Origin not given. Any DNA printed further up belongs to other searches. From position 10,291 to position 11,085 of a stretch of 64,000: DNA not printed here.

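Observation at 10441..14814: Five-gene lipoprotein island: two serpins bracketed by paralogous 8-Cys lipoproteins (candidate undescribed protease-control module)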

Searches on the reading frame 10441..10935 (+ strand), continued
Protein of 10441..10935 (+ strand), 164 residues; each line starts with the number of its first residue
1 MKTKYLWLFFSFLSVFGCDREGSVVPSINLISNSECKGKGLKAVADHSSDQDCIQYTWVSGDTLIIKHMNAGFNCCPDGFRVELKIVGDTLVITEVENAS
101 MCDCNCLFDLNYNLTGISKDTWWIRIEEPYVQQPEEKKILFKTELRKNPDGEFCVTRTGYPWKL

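Call 75: search_protein_families(library=pfam, alignment_id=A2, max_evalue=0.1)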
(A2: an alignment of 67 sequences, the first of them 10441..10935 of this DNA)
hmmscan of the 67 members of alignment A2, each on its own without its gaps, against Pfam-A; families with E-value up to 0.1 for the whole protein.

A. member 1, window:10441-10935:+ (164 aa): 0 families

B. families by the number of members that match (of 67 scanned): 13 families
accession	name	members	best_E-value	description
PF15092.11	UPF0728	2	0.04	Uncharacterised protein family UPF0728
PF00404.24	Dockerin_1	1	0.00013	Dockerin type I domain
PF17210.9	SdrD_B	1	0.0043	SdrD B-like domain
PF21440.4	aSelB_III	1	0.005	Archaeal selenocysteine-specific elongation factor, domain III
PF07803.16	GSG-1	1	0.01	GSG1-like protein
PF23613.1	ELP3_N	1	0.022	ELP3 N-terminal domain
PF16981.10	Chi-conotoxin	1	0.04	chi-Conotoxin or t superfamily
PF01023.25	S_100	1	0.046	S-100/ICaBP type calcium binding domain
PF16390.11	DUF4999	1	0.046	Domain of unknown function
PF11531.14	CARM1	1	0.047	Coactivator-associated arginine methyltransferase 1 N terminal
PF14858.11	CFAP54_N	1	0.074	Cilia- and flagella-associated protein 54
PF16239.10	DUF4898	1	0.077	Domain of unknown function (DUF4898)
PF20137.4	DUF6527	1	0.087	Family of unknown function (DUF6527)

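Call 77: search_protein_families(library=pfam, proteins=[P0062, P0081, P0061, P0067, P0071, P0083, L066:8822-9466:+, P0088, P0015], max_evalue=1)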
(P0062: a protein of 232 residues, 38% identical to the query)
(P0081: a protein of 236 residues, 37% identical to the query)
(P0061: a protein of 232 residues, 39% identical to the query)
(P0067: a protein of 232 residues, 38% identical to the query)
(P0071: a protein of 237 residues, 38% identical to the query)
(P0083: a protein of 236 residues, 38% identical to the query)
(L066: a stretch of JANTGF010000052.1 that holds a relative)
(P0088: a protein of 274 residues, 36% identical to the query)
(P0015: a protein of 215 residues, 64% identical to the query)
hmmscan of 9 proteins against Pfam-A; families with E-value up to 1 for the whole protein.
P0062 (232 aa): 2 families
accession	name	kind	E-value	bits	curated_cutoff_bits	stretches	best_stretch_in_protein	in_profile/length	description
PF15092.11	UPF0728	-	0.04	14.2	27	1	58-112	29-83/88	Uncharacterised protein family UPF0728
PF14858.11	CFAP54_N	-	0.074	11.9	27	1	49-84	71-105/540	Cilia- and flagella-associated protein 54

P0081 (236 aa): 1 family
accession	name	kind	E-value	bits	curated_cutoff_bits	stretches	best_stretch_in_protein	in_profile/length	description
PF23613.1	ELP3_N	-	0.022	15.1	27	1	111-131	29-49/70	ELP3 N-terminal domain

P0061 (232 aa): 2 families
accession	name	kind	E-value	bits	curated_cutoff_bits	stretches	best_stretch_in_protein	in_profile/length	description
PF15092.11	UPF0728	-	0.083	13.2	27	0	58-111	29-82/88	Uncharacterised protein family UPF0728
PF08139.17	LPAM_1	-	0.64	11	20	0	10-23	5-18/18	Prokaryotic membrane lipoprotein lipid attachment site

P0067 (232 aa): 1 family
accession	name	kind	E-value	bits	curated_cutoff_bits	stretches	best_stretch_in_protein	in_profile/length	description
PF16390.11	DUF4999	-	0.046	14.3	25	0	4-39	6-40/76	Domain of unknown function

P0071 (237 aa): 0 families

P0083 (236 aa): 1 family
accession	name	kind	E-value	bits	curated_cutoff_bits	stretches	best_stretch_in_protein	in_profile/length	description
PF00404.24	Dockerin_1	-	0.00013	22.5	22.9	1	32-86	1-56/57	Dockerin type I domain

L066:8822-9466:+ (214 aa): 1 family
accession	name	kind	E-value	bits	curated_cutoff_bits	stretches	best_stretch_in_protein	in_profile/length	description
PF17415.7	NigD_C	-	0.00019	21.9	22.6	1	112-209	12-117/120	NigD-like C-terminal beta sandwich domain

P0088 (274 aa): 0 families

P0015 (215 aa): 0 families

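Call 87: search_protein_families(library=pfam, alignment_id=A8, max_evalue=0.001)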
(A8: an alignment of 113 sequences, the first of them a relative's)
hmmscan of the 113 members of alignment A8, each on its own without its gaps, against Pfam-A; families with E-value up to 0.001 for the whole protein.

A. member 1, L091:5196-5771:- (191 aa): 4 families
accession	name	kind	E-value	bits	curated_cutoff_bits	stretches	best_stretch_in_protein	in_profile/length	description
PF04542.20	Sigma70_r2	-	1.8e-16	60.1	24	1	28-94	1-69/71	Sigma-70 region 2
PF08281.18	Sigma70_r4_2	-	1.6e-15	56.9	25.7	1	122-171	3-52/54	Sigma-70, region 4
PF04545.22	Sigma70_r4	-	5.1e-06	26.3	24.1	1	127-173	2-48/50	Sigma-70, region 4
PF07638.17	Sigma70_ECF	-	0.00074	19.9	21.1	1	106-178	112-184/185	ECF sigma factor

B. families by the number of members that match (of 113 scanned): 125 families (the first 25 are shown)
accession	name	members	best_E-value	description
PF08281.18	Sigma70_r4_2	8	4.7e-19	Sigma-70, region 4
PF04542.20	Sigma70_r2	8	7.1e-17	Sigma-70 region 2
PF04545.22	Sigma70_r4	8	8.6e-10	Sigma-70, region 4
PF07638.17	Sigma70_ECF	7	1.4e-07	ECF sigma factor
PF00593.30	TonB_dep_Rec_b-barrel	6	3.3e-34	TonB dependent receptor-like, beta-barrel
PF02321.23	OEP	5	7.9e-35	Outer membrane efflux protein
PF07715.20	Plug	4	4.9e-12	TonB-dependent Receptor Plug Domain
PF07992.20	Pyr_redox_2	3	1.1e-71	Pyridine nucleotide-disulphide oxidoreductase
PF00079.25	Serpin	3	6.5e-67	Serpin (serine protease inhibitor)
PF00082.27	Peptidase_S8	3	3e-52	Subtilase family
PF02852.28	Pyr_redox_dim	3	4.1e-38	Pyridine nucleotide-disulphide oxidoreductase, dimerisation domain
PF00070.33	Pyr_redox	3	8.3e-26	Pyridine nucleotide-disulphide oxidoreductase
PF08534.16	Redoxin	3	1.4e-19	Redoxin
PF00578.27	AhpC-TSA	3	2.4e-19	AhpC/TSA family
PF13738.12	Pyr_redox_3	3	9.8e-14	Pyridine nucleotide-disulphide oxidoreductase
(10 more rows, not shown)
